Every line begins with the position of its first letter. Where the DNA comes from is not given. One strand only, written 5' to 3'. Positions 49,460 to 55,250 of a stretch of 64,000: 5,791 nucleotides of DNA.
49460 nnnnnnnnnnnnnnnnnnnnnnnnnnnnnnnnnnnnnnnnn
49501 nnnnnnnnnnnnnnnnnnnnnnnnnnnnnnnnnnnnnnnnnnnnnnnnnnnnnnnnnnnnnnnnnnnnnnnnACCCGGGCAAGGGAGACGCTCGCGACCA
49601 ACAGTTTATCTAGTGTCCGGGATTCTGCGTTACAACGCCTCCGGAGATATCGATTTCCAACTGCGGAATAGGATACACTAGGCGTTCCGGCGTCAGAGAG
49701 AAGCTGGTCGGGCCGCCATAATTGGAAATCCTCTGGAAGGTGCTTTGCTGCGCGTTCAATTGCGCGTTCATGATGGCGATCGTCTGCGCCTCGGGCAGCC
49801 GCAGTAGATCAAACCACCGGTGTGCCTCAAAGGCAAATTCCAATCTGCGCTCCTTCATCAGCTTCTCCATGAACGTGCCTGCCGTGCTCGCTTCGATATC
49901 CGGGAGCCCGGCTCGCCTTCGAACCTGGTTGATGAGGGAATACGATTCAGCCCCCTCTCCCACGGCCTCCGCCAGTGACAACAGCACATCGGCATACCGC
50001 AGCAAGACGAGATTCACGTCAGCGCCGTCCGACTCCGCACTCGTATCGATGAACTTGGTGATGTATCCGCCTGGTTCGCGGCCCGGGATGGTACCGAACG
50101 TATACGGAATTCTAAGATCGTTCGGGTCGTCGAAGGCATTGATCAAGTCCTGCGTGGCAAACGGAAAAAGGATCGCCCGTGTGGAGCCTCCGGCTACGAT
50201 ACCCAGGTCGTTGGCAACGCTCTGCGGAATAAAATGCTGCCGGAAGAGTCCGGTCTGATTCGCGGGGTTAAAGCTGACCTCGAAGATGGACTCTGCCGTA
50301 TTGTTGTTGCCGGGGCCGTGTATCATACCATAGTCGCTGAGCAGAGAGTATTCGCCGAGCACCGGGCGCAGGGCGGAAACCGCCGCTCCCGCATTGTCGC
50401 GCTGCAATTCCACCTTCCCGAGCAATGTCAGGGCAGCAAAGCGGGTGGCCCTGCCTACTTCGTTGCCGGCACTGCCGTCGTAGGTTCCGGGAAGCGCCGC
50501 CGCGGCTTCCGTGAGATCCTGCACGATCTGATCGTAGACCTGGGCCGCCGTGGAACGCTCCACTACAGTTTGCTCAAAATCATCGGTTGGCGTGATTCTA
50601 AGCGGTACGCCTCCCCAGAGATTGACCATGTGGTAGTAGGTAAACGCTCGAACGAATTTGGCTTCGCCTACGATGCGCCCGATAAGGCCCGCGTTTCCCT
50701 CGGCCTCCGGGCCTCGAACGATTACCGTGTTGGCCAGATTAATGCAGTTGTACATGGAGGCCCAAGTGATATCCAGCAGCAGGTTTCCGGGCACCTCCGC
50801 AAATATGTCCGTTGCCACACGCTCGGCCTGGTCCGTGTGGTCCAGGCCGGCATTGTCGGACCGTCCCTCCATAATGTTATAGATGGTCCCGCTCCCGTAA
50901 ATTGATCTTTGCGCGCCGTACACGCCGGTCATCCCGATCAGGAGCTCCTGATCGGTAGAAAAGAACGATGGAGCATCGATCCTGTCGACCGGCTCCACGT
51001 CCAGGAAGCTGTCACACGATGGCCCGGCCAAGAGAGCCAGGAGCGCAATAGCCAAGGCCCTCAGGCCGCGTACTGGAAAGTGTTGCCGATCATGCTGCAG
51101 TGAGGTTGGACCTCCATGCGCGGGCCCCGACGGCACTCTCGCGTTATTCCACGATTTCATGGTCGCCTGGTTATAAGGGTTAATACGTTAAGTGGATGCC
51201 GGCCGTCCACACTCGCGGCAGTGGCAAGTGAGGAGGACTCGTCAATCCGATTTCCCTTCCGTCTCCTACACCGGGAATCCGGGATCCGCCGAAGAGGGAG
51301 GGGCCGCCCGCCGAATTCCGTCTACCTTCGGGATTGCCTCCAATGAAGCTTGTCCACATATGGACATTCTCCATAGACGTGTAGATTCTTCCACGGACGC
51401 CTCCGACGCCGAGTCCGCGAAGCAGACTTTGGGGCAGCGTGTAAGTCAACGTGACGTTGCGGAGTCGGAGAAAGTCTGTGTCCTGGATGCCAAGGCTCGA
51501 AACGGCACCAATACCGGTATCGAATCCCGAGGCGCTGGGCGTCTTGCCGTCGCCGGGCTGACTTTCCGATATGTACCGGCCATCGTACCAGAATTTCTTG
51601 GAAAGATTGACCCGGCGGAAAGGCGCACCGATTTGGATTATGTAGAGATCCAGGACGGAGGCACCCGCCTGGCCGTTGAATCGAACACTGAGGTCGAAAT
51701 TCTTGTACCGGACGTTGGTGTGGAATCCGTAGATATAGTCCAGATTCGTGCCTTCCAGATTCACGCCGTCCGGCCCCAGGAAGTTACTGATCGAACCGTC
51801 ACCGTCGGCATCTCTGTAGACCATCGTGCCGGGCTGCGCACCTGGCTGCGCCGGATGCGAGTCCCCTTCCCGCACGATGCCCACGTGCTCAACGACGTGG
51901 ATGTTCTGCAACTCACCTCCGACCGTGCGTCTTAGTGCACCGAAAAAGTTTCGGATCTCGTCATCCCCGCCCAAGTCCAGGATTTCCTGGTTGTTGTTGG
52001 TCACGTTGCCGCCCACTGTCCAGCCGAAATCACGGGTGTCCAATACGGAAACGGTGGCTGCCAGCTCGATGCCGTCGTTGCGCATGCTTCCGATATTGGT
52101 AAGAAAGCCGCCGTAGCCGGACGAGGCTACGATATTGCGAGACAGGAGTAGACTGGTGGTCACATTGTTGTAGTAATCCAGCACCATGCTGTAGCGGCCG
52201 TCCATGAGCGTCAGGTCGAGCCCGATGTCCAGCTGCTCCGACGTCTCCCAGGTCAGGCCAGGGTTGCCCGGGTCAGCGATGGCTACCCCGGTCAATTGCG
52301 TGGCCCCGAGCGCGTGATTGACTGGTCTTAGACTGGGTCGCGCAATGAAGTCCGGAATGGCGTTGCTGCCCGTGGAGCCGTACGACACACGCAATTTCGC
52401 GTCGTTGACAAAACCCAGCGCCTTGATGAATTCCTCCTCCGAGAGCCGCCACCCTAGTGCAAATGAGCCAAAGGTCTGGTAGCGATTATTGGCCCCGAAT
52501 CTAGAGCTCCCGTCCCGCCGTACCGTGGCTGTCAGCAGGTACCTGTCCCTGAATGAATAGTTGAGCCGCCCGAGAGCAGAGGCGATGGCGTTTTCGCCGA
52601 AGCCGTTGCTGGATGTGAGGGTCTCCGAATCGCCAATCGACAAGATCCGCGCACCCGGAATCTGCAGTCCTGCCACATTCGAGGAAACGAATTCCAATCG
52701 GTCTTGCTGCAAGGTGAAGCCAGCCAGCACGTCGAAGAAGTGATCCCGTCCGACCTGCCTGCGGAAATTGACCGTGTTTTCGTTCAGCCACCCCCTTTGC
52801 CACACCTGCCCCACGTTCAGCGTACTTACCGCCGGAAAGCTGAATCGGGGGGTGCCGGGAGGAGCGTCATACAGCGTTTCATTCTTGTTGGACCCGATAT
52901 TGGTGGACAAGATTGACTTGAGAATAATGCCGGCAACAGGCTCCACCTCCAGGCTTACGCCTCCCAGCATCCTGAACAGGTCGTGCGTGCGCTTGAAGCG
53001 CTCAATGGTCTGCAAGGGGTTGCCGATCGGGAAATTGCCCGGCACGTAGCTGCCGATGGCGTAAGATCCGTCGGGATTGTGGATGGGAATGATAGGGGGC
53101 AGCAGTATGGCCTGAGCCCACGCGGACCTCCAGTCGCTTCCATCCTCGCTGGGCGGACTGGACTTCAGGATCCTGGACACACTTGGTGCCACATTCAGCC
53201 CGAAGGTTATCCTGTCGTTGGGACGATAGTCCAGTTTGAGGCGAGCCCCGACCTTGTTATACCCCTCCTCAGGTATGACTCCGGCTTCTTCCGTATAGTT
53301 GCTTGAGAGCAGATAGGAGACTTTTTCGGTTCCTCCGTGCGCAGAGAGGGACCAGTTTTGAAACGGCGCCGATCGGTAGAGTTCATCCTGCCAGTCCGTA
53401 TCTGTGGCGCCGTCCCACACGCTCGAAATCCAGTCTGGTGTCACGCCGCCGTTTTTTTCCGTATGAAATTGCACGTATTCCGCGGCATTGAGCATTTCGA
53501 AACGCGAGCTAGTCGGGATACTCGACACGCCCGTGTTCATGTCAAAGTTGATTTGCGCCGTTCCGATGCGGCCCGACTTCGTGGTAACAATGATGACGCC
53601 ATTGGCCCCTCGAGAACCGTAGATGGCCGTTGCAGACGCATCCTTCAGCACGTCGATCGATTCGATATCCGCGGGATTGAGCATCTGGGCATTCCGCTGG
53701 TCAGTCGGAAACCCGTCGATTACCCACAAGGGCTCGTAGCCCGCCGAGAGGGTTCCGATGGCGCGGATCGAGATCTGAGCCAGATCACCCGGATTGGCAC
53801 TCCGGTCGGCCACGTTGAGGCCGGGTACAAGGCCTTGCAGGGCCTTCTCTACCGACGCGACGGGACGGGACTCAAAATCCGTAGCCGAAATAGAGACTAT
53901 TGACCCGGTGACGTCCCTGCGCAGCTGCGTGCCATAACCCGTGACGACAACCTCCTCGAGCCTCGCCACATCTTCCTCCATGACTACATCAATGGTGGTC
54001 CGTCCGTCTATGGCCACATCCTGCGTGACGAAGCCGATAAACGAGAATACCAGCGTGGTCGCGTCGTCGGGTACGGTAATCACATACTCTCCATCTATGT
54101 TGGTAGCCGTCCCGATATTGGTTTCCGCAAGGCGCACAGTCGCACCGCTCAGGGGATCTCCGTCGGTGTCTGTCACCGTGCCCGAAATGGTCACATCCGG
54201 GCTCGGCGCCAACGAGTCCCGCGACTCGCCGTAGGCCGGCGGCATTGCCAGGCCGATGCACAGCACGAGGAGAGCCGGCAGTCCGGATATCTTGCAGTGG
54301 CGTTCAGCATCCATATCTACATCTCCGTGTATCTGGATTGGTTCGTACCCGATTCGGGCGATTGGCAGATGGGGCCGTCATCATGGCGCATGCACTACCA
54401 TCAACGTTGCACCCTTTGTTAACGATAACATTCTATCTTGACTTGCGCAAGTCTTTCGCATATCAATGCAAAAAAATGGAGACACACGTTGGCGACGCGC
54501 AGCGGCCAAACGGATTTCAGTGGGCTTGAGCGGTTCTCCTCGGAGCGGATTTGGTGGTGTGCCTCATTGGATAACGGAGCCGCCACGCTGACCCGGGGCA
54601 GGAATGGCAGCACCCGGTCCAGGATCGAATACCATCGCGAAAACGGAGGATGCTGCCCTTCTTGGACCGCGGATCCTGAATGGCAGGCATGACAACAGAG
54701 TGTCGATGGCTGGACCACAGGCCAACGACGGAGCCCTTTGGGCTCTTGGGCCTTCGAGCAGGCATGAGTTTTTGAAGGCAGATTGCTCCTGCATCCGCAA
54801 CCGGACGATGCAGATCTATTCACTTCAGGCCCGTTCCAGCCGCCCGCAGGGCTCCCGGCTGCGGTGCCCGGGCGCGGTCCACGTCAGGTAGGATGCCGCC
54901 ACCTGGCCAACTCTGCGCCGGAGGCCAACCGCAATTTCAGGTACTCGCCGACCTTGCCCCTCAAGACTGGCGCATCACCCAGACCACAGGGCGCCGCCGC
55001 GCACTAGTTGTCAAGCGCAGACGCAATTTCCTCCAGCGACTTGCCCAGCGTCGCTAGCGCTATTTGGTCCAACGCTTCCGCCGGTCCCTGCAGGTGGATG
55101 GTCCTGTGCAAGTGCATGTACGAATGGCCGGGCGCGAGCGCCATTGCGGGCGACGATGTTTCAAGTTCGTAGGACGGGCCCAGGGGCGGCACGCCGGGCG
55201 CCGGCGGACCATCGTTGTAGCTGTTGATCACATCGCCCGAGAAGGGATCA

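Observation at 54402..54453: Palindrome cluster in the susC leader shares the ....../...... motif, suggesting one LacI regulon links the PUL and the catabolic operon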

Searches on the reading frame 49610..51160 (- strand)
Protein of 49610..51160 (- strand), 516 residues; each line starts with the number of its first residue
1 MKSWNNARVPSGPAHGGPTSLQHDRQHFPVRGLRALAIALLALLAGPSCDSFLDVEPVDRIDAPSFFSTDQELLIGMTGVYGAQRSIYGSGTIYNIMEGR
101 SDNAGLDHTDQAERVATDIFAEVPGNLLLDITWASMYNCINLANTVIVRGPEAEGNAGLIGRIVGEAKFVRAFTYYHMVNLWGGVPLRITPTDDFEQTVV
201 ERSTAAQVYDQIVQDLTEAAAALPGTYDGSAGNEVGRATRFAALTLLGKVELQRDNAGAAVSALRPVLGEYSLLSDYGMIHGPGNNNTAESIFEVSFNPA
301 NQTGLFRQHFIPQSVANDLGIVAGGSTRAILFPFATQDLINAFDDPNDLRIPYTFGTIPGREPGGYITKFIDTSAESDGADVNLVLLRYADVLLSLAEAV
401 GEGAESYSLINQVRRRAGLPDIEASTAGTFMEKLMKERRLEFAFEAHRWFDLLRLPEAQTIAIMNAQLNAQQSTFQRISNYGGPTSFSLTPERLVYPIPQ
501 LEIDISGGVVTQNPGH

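Call 4: search_protein_families(library=pfam, proteins=[window:49610-51160:-])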
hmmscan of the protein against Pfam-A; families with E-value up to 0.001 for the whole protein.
window:49610-51160:- (516 aa): 3 families
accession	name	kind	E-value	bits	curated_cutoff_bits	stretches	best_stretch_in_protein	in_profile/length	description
PF07980.17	SusD_RagB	-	4.5e-32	112.3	23.1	1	364-516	132-297/297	SusD family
PF14322.12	SusD-like_3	-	1.2e-20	75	27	1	52-252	2-191/191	Starch-binding associating with outer membrane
PF12771.13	SusD-like_2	-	1.7e-06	27.6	27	1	132-224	60-151/415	Starch-binding associating with outer membrane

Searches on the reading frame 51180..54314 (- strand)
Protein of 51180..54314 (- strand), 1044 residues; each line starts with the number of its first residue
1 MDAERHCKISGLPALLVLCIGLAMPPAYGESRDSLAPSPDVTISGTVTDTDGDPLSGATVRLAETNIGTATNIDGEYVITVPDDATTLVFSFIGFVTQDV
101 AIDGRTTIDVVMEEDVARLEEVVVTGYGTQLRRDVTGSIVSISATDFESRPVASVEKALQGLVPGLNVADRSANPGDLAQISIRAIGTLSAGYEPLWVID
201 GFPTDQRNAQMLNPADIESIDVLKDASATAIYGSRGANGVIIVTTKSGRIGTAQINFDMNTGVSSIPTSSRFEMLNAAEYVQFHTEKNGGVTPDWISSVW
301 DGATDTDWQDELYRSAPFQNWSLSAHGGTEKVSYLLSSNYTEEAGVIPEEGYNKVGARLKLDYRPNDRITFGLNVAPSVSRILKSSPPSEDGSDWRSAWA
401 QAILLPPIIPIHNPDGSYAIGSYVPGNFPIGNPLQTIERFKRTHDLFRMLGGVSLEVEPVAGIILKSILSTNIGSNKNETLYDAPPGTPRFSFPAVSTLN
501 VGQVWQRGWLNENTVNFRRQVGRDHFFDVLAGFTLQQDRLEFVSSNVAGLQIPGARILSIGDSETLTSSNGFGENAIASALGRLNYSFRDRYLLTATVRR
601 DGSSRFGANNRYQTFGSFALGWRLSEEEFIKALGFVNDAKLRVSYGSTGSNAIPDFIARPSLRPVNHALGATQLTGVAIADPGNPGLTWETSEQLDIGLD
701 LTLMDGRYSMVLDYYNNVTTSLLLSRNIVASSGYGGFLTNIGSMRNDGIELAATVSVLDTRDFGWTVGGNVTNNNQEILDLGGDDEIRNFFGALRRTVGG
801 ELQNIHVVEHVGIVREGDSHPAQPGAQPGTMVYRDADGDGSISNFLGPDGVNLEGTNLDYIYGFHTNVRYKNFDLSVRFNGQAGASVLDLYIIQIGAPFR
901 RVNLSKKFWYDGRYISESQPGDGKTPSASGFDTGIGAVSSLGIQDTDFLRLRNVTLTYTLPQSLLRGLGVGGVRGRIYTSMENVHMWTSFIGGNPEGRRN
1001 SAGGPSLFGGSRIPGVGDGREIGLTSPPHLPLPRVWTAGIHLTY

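Call 4: search_protein_families(library=pfam, proteins=[window:51180-54314:-])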
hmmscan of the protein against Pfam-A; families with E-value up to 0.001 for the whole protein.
window:51180-54314:- (1044 aa): 4 families
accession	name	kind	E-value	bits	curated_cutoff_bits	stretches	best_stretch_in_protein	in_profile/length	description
PF07715.20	Plug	-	1.2e-20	74.5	23.9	1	133-240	3-107/107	TonB-dependent Receptor Plug Domain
PF13715.12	CarbopepD_reg_2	-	4.3e-19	68.8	32.2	1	43-124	1-88/88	CarboxypepD_reg-like domain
PF00593.30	TonB_dep_Rec_b-barrel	-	6.1e-17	63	27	1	497-775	110-350/436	TonB dependent receptor-like, beta-barrel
PF13620.12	CarboxypepD_reg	-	7.6e-13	49.1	32.3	1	42-112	1-81/82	Carboxypeptidase regulatory-like domain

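Call 51: search_protein_families(library=ncbifam, max_evalue=0.00001, proteins=[window:51180-54314:-])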
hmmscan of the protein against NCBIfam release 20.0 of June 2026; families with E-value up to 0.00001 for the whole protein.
window:51180-54314:- (1044 aa): 2 families
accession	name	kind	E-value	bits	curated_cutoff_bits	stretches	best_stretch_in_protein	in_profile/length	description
TIGR04056.1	OMP_RagA_SusC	subfamily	1.5e-227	758.4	368.25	1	42-1000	2-963/981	SusC/RagA family TonB-linked outer membrane protein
TIGR04057.1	SusC_RagA_signa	signature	3.3e-19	68.4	46.2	1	216-246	1-31/31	SusC/RagA subfamily TonB-dependent outer membrane receptor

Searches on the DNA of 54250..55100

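Call 54: search_rna_families(source=window, start=54250, end=55100, threshold=evalue, max_evalue=1)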
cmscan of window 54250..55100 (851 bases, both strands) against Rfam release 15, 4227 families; matches with E-value up to 1: 0.
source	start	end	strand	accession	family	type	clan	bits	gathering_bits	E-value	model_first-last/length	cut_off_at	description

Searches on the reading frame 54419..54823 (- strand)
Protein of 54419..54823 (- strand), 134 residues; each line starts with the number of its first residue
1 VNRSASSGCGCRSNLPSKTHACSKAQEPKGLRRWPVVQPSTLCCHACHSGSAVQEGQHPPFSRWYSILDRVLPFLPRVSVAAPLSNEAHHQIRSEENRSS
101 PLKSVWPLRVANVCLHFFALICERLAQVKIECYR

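Call 42: search_protein_families(library=pfam, max_evalue=0.01, proteins=[window:54419-54823:-])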
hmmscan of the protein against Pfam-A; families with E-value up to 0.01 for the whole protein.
window:54419-54823:- (134 aa): 0 families
